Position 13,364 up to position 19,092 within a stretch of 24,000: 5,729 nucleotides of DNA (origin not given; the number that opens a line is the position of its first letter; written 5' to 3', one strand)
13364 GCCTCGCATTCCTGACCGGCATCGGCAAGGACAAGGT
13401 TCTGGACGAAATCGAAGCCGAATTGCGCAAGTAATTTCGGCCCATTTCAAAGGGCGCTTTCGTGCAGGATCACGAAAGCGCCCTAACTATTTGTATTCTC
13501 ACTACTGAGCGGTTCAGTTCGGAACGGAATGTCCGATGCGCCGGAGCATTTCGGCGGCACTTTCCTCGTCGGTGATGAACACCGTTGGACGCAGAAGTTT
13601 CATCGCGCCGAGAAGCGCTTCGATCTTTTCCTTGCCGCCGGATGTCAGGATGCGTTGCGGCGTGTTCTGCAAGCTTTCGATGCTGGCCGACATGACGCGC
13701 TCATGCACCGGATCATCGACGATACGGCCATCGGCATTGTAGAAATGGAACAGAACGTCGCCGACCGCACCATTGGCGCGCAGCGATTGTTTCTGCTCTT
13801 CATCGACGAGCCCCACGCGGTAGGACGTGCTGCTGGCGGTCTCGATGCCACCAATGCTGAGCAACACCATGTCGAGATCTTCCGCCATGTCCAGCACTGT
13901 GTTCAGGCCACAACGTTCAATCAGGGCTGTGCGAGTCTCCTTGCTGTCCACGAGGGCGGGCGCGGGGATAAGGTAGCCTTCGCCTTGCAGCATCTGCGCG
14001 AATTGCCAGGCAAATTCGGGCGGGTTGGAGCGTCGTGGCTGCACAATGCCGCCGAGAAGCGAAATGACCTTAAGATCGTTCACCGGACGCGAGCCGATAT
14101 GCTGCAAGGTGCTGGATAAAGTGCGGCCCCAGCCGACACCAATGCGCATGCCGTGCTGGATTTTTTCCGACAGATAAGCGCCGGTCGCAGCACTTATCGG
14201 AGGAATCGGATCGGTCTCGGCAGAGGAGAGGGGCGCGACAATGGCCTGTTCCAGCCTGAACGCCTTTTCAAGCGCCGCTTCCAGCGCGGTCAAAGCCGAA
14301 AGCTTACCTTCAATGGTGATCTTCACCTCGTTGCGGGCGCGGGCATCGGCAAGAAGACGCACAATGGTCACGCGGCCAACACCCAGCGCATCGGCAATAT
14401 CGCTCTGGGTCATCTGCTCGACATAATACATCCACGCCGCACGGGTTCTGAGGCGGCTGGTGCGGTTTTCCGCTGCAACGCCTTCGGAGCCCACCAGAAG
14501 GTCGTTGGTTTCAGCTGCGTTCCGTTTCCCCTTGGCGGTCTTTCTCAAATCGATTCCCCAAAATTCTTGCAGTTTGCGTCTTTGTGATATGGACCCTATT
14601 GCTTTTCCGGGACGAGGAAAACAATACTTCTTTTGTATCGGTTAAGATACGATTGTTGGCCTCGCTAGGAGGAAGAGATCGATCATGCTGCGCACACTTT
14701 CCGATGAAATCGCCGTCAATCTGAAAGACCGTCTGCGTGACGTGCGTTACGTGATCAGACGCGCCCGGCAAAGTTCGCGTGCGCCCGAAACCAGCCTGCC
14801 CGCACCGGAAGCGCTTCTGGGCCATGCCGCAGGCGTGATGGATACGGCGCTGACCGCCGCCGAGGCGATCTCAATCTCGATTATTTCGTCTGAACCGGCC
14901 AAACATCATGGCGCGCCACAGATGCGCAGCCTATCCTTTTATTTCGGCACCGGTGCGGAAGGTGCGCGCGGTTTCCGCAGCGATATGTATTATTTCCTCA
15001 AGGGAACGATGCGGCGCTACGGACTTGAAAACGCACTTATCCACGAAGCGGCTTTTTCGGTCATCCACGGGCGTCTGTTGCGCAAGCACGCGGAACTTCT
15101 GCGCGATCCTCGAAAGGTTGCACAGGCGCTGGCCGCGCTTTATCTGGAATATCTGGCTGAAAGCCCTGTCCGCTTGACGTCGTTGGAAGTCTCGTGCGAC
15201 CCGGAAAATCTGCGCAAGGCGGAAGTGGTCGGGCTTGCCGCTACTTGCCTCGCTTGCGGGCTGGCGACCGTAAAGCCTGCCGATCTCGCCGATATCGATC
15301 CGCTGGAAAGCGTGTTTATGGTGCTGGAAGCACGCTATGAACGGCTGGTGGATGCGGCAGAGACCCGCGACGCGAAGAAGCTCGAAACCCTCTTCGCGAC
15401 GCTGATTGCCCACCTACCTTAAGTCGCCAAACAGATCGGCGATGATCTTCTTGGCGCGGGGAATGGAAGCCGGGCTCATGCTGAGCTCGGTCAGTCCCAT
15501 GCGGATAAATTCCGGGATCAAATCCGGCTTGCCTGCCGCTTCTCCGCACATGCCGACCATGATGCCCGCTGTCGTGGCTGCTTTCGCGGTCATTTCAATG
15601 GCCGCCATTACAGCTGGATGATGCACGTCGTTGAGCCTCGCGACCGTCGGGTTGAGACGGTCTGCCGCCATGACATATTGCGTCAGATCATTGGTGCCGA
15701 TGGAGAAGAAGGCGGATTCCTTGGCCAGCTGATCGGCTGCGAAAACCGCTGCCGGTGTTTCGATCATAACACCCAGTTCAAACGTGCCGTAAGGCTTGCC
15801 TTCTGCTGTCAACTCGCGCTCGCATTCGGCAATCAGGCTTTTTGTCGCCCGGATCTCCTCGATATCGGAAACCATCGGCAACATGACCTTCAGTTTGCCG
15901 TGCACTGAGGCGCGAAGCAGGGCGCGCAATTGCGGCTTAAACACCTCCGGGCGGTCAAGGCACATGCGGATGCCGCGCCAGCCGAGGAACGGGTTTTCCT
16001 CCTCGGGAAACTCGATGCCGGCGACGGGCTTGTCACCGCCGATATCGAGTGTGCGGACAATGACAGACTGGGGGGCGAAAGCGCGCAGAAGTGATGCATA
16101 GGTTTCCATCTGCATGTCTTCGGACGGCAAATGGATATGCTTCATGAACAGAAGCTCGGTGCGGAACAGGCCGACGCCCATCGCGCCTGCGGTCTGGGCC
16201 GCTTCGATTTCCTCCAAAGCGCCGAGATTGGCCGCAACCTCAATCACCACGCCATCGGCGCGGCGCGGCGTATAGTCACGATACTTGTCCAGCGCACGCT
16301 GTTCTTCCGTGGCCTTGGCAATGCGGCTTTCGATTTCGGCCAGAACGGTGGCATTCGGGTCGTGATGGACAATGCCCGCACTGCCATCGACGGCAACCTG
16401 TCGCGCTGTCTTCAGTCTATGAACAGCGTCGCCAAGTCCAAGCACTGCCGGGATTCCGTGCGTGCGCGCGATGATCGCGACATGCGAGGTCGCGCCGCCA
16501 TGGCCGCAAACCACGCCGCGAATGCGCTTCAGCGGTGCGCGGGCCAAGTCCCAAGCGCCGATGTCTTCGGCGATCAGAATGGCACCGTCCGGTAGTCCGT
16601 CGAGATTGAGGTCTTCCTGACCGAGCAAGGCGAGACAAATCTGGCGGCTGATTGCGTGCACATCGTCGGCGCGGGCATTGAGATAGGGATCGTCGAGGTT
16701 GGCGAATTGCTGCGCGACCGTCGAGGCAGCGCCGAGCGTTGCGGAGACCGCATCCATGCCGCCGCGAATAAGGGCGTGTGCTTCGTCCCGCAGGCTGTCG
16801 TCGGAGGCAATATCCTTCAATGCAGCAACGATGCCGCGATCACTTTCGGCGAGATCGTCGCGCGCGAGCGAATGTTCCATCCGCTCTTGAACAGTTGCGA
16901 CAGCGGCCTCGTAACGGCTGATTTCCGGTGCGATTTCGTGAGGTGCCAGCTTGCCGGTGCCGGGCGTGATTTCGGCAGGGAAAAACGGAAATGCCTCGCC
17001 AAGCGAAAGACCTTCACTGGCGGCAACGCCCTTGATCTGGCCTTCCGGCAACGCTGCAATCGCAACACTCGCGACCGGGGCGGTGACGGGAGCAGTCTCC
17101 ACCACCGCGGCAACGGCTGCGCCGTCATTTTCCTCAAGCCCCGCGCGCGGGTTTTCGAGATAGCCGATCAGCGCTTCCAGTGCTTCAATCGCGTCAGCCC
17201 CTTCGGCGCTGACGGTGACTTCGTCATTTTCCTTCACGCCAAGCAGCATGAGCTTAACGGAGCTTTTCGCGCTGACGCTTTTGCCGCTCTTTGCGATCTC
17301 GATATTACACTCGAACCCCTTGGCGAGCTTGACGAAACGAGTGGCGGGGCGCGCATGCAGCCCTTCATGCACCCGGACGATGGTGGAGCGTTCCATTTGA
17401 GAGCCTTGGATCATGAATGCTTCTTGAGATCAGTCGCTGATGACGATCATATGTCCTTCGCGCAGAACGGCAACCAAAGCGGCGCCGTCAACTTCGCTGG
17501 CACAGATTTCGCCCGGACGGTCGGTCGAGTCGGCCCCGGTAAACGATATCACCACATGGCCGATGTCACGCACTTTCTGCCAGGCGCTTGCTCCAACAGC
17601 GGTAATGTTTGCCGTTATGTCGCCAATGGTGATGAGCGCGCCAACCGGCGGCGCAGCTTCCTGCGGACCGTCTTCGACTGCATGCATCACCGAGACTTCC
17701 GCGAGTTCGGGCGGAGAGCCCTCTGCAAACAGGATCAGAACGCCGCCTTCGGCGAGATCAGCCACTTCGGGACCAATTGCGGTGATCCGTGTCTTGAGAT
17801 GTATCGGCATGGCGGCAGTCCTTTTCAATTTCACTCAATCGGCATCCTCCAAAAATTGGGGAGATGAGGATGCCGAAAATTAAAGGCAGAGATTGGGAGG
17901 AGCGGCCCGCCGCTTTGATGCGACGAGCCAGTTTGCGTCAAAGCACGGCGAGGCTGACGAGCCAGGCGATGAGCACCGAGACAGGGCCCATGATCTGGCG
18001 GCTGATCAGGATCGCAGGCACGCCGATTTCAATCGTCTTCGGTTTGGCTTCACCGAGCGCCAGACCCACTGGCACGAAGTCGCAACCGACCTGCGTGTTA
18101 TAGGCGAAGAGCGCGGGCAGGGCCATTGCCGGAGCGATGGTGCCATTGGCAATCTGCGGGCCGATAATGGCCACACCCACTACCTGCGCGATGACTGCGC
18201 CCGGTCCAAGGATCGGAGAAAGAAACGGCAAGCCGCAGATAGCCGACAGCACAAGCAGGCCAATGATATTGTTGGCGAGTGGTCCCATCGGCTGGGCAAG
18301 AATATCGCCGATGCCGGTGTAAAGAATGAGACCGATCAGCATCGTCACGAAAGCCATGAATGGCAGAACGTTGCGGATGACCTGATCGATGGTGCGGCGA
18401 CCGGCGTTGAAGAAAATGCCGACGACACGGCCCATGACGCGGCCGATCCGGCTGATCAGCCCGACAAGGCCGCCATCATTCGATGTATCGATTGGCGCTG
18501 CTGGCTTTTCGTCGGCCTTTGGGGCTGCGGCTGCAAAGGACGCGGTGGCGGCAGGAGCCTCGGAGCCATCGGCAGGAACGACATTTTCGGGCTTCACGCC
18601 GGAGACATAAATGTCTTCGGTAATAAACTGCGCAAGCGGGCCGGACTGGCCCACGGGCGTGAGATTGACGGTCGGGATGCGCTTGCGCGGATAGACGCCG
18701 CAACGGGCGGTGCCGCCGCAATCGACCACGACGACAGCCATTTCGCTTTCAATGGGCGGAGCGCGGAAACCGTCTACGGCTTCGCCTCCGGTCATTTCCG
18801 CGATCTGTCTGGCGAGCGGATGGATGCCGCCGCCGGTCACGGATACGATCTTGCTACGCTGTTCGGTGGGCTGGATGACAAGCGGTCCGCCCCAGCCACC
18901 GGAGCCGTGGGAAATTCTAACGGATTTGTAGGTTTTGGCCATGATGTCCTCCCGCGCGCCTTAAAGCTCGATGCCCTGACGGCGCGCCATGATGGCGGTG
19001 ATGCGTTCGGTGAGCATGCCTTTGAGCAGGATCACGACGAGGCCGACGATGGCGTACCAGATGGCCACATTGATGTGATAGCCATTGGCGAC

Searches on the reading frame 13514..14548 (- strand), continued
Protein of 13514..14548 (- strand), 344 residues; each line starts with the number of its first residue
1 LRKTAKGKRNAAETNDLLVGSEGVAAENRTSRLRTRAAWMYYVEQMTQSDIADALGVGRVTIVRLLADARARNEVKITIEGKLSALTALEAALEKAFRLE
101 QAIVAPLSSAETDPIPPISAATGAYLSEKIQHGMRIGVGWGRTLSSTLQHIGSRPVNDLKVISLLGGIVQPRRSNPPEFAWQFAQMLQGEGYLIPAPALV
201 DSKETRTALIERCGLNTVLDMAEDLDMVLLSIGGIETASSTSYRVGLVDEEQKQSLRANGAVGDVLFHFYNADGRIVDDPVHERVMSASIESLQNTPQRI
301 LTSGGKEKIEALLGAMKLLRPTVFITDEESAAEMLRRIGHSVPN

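Call 48: find_encoding_contigs(protein=P0052, flank=10000, max_places=2)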
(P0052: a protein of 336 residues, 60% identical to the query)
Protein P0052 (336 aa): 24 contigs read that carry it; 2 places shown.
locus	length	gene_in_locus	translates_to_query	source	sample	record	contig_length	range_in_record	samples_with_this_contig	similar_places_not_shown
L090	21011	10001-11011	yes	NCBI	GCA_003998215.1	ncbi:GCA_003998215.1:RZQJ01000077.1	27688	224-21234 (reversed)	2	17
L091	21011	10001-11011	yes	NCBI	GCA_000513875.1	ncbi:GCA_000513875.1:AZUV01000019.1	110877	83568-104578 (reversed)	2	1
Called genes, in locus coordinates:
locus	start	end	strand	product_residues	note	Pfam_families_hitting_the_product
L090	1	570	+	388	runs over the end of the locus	PF00753:Lactamase_B, PF23023:Anti-Pycsar_Apyc1 (weak), PF12706:Lactamase_B_2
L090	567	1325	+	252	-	PF01975:SurE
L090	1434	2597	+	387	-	PF06059:DUF930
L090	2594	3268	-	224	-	PF00702:Hydrolase, PF13419:HAD_2, PF13242:Hydrolase_like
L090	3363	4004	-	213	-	-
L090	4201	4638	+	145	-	PF06923:GutM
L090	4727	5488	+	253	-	PF03608:EII-GUT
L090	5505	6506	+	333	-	PF03612:EIIBC-GUT_N, PF07663:EIIBC-GUT_C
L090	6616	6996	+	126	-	PF03829:PTSIIA_gutA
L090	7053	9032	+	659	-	PF00381:PTS-HPr, PF05524:PEP-utilisers_N, PF00391:PEP-utilizers, PF02896:PEP-utilizers_C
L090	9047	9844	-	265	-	-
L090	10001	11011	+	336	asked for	PF04198:Sugar-bind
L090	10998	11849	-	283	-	PF13344:Hydrolase_6, PF00702:Hydrolase (weak), PF13242:Hydrolase_like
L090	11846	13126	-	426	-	PF00370:FGGY_N, PF02782:FGGY_C (weak)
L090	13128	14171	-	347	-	PF00596:Aldolase_II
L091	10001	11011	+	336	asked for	PF04198:Sugar-bind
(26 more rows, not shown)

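Call 49: find_encoding_contigs(protein=P0015, flank=10000, max_places=2)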
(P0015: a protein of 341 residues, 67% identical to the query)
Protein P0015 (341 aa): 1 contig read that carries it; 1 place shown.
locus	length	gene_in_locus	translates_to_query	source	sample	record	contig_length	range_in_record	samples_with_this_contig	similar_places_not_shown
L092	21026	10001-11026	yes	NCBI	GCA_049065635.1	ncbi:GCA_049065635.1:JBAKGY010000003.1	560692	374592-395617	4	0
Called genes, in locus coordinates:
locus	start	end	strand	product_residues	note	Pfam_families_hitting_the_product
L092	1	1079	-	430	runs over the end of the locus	PF01946:Thi4 (weak), PF01266:DAO, PF13450:NAD_binding_8 (faint)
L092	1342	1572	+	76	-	PF01165:Ribosomal_S21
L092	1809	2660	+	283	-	-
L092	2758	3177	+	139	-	PF00903:Glyoxalase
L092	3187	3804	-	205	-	-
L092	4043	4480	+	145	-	PF06923:GutM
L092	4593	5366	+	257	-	PF03608:EII-GUT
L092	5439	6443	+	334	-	PF03612:EIIBC-GUT_N, PF07663:EIIBC-GUT_C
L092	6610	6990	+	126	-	PF03829:PTSIIA_gutA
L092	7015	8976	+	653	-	PF00381:PTS-HPr, PF05524:PEP-utilisers_N, PF00391:PEP-utilizers, PF02896:PEP-utilizers_C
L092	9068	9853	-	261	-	-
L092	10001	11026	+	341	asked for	PF04198:Sugar-bind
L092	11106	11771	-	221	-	PF00528:BPD_transp_1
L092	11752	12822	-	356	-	PF00005:ABC_tran, PF02463:SMC_N (weak), PF13304:AAA_21 (faint), PF09383:NIL (weak)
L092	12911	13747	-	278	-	PF03180:Lipoprotein_9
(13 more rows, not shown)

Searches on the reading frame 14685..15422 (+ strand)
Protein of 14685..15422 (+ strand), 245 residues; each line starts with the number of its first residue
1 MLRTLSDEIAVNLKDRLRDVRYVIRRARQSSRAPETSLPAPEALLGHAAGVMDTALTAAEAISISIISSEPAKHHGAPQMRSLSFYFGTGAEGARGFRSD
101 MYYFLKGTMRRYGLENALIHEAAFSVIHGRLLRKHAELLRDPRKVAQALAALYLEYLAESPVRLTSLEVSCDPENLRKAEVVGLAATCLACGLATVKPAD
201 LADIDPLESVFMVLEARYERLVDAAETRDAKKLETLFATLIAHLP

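Call 9: search_protein_families(library=pfam, proteins=[window:14685-15422:+])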
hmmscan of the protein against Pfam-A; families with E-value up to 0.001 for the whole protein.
window:14685-15422:+ (245 aa): 0 families

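Call 19: search_protein_families(library=ncbifam, proteins=[window:14685-15422:+], max_evalue=0.1)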
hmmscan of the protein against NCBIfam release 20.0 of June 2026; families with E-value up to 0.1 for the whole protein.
window:14685-15422:+ (245 aa): 0 families

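Call 67: search_protein_representatives(protein=window:14685-15422:+)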
Query: 245 residues. Proteins with E-value up to 0.001 (for the whole library): 77; up to 1e-10: 41; up to 1e-30: 6. The best 77 are listed.
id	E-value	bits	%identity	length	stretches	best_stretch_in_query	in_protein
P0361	1.9e-65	237.2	56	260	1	1-245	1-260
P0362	1.4e-55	204.8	48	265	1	1-245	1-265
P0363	1.2e-40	156.1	41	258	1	1-245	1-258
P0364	2.8e-40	154.8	47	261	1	5-245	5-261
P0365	2.0e-34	135.7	40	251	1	1-245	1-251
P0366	2.6e-34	135.4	41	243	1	1-245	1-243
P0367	2.3e-29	119.2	43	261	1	1-245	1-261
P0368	1.2e-28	116.8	41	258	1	1-244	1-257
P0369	2.7e-28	115.7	42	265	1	1-245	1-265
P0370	1.8e-27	113.0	43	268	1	1-244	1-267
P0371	3.8e-27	111.9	40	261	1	1-245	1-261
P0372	4.9e-26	108.3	41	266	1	1-245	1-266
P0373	5.6e-26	108.1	41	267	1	1-245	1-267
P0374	7.2e-25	104.5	42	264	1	1-245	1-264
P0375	1.3e-24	103.6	40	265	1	1-245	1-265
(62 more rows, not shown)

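Call 74: predict_structure(alignment_id=A2)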
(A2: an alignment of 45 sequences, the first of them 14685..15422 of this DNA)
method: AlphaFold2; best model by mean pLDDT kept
length: 245 residues; sequences in the alignment: 45
mean_pLDDT: 90.7   pTM: 0.87
mean pLDDT of the five models: 90.7, 89.3, 88.6, 88.2, 87.4
residues with pLDDT >= 90: 158; 70-90: 78; 50-70: 9; < 50: 0
segments of 3 or more residues with pLDDT < 50: none
pLDDT, mean of each block of 10 residues (from residue 1): 83 91 85 71 82 86 82 81 97 96 94 92 98 97 97 98 75 91 97 97 91 97 98 98 94
secondary structure, 60 per line:
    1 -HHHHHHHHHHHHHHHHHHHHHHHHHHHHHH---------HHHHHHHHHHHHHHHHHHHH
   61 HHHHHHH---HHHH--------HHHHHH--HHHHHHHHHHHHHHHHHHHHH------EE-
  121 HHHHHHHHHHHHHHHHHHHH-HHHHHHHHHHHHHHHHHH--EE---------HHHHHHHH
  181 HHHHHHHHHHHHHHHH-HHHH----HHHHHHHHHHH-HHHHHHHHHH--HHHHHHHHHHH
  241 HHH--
elements in order: H2-31 H41-67 H71-74 H83-88 H91-111 H121-140 H142-159 H173-196 H198-201 H206-216 H218-227 H230-243

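Call 77: fold_search(model_id=the predicted structure, library=pdb)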
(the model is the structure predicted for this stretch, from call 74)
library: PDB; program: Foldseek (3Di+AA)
matches with E <= 10: 90; with E <= 0.001: 0
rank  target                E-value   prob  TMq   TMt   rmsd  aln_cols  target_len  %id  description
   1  6wah_D                8.2e-01  0.23  0.20  0.23  12.6       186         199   13  Crystal Structure of SmcR L139R from Vibrio vulnificus (released 2020-06-17)
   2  4l62_A                8.2e-01  0.12  0.18  0.22  15.2       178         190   16  Crystal Structure of Pseudomonas aeruginosa transcriptional regulator PA2196 bound to its operator DNA (released 2013-10-23)
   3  3cjd_A                2.0e+00  0.12  0.22  0.27  13.2       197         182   14  Crystal structure of putative TetR transcriptional regulator (YP_510936.1) from Jannaschia sp. CCS1 at 1.79 A resoluti (released 2008-04-01)
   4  3sf5_C                2.4e+00  0.08  0.20  0.21  18.5       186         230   10  Crystal Structure of Helicobacter pylori Urease Accessory Protein UreF/H complex (released 2011-11-02)
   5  3sf5_A                2.5e+00  0.08  0.20  0.21  18.4       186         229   11  Crystal Structure of Helicobacter pylori Urease Accessory Protein UreF/H complex (released 2011-11-02)
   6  3crj_A                2.5e+00  0.08  0.19  0.23  16.2       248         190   14  Crystal structure of a TetR transcription regulator from Haloarcula marismortui ATCC 43049 (released 2008-04-22)
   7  2qib_A                2.5e+00  0.08  0.17  0.19  17.8       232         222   16  Crystal structure of tetR-family transcriptional regulator from Streptomyces coelicolor (released 2007-09-04)
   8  6qfi_A                2.8e+00  0.08  0.18  0.26  11.9       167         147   16  Structure of human Mcl-1 in complex with BIM BH3 peptide (released 2019-06-12)
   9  5cwi                  2.8e+00  0.08  0.19  0.20  15.6       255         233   16  Crystal structure of de novo designed helical repeat protein DHR18 (released 2015-12-16)
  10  6xi6                  2.8e+00  0.08  0.19  0.18  20.8       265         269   12  Hierarchical design of multi-scale protein complexes by combinatorial assembly of oligomeric helical bundle and repeat p (released 2021-06-02)
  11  1sgm_A                3.0e+00  0.14  0.27  0.33  13.7       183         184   16  Crystal Structure of Hypothetical Protein YXAF (released 2004-08-17)
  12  9g2k_A                3.2e+00  0.04  0.19  0.10  25.5       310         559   11  Cryo-EM structure of IrtAB in outward-occluded state in nanodisc in complex with ADP-vanadate (released 2024-12-18)
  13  3apz_B                3.9e+00  0.06  0.21  0.18  17.2       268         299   11  Apo form of Arabidopsis medium/long-chain length prenyl pyrophosphate synthase (released 2011-01-19)
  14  6pao_B                4.1e+00  0.04  0.17  0.10  19.2       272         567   15  Structure of a bacterial Atm1-family ABC exporter with ATP bound (released 2020-06-24)
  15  6kdv_B                4.3e+00  0.05  0.18  0.17  16.4       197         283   15  Crystal structure of TtCas1-DNA complex (released 2019-12-18)
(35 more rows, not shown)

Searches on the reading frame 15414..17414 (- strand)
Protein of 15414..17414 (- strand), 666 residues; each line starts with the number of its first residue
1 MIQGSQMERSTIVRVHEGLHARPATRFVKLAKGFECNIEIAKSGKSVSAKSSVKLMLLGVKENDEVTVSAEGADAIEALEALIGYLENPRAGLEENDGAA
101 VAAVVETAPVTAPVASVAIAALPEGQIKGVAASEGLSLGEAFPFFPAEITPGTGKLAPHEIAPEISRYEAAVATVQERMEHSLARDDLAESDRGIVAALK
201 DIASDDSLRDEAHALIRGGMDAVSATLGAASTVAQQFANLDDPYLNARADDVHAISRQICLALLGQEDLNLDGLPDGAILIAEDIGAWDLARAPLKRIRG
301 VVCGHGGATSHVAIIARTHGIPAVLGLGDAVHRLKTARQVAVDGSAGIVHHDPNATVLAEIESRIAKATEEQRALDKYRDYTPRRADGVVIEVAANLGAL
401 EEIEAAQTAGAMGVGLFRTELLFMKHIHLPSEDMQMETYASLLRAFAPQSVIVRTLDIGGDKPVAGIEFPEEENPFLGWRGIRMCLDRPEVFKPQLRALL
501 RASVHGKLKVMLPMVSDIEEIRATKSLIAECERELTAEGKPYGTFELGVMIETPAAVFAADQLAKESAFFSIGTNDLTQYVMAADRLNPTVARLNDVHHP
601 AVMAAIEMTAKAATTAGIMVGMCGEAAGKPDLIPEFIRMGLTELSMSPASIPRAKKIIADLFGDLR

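Call 9: search_protein_families(library=pfam, proteins=[window:15414-17414:-])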
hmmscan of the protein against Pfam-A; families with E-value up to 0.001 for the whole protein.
window:15414-17414:- (666 aa): 5 families
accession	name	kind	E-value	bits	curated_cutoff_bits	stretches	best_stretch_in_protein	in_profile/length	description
PF02896.24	PEP-utilizers_C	-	1.1e-105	353.5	22.8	1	378-660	7-290/293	PEP-utilising enzyme, PEP-binding domain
PF00381.24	PTS-HPr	-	3.3e-25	88.4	23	1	8-87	2-80/81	PTS HPr component phosphorylation site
PF00391.29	PEP-utilizers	-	2.9e-19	68.9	23.1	1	275-347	2-72/72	PEP-utilising enzyme, mobile domain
PF05524.18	PEP-utilisers_N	-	2.1e-18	67.1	24.4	1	128-248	1-121/121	PEP-utilising enzyme, N-terminal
PF03328.21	HpcH_HpaI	-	1.8e-05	24.6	25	1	505-619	83-186/221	HpcH/HpaI aldolase/citrate lyase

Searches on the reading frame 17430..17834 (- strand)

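Call 10: search_protein_families(library=pfam, proteins=[window:17430-17834:-], max_evalue=0.01)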
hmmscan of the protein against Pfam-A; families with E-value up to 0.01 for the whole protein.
window:17430-17834:- (134 aa): 1 family
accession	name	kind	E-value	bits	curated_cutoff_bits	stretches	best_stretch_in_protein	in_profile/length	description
PF03829.18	PTSIIA_gutA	-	1.6e-26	92.9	25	1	14-114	3-101/113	PTS system glucitol/sorbitol-specific IIA component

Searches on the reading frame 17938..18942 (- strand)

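Call 8: search_protein_families(library=pfam, proteins=[window:17938-18942:-])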
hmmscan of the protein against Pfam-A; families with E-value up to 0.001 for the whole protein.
window:17938-18942:- (334 aa): 2 families
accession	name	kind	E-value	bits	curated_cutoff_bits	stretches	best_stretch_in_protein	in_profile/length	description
PF03612.19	EIIBC-GUT_N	-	5.1e-72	241.9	22.8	1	7-186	1-184/184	Sorbitol phosphotransferase enzyme II N-terminus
PF07663.16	EIIBC-GUT_C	-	8.3e-41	138.5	25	1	241-333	1-92/93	Sorbitol phosphotransferase enzyme II C-terminus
